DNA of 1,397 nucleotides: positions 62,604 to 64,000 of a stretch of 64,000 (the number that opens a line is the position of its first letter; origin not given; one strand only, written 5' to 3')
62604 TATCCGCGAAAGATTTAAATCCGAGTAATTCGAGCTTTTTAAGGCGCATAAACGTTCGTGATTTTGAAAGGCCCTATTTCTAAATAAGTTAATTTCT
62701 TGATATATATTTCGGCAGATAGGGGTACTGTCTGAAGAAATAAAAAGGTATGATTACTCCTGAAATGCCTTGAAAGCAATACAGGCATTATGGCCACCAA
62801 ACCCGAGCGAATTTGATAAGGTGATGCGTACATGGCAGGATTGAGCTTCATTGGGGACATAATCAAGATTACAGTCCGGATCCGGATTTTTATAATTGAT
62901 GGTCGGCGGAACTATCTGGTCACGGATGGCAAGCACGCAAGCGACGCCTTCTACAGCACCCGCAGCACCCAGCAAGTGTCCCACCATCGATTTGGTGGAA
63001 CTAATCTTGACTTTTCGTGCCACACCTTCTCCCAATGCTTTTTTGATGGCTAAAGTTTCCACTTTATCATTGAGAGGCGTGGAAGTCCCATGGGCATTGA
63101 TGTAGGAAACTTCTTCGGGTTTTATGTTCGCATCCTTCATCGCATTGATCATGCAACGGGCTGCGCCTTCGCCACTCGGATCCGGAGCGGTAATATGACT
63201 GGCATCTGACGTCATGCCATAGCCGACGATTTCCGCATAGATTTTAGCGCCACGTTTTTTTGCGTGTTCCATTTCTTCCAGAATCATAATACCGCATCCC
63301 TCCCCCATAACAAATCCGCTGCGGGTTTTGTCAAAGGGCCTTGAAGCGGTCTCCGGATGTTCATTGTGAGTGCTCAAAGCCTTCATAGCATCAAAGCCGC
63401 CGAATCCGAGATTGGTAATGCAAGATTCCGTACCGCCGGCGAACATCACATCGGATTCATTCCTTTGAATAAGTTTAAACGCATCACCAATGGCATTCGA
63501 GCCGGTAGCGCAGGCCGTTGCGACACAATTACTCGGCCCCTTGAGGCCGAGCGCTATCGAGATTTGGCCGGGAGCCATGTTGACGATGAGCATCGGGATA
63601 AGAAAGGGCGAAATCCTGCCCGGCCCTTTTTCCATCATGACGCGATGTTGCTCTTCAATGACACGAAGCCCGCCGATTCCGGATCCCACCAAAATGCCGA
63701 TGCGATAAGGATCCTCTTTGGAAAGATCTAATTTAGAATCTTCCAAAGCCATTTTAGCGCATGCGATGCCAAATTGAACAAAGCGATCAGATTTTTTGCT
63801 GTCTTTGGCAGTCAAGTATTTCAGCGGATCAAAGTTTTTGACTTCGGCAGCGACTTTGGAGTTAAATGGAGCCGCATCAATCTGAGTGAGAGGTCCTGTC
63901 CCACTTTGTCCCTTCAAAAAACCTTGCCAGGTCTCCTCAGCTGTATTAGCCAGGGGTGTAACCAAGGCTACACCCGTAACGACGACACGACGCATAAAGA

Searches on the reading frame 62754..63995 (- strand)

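Call 67: search_protein_families(library=pfam, proteins=[window:62754-63995:-], max_evalue=0.001)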
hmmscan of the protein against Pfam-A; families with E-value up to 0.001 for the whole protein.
window:62754-63995:- (413 aa): 3 families
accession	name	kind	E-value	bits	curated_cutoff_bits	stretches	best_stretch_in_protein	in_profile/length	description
PF00109.32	ketoacyl-synt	-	1.2e-54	186.1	20.8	1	1-245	1-252/252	Beta-ketoacyl synthase, N-terminal domain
PF02801.28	Ketoacyl-synt_C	-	4.5e-42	143.3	20.8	1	253-368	1-118/119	Beta-ketoacyl synthase, C-terminal domain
PF00108.29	Thiolase_N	-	0.00047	20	26.4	0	146-191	67-114/260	Thiolase, N-terminal domain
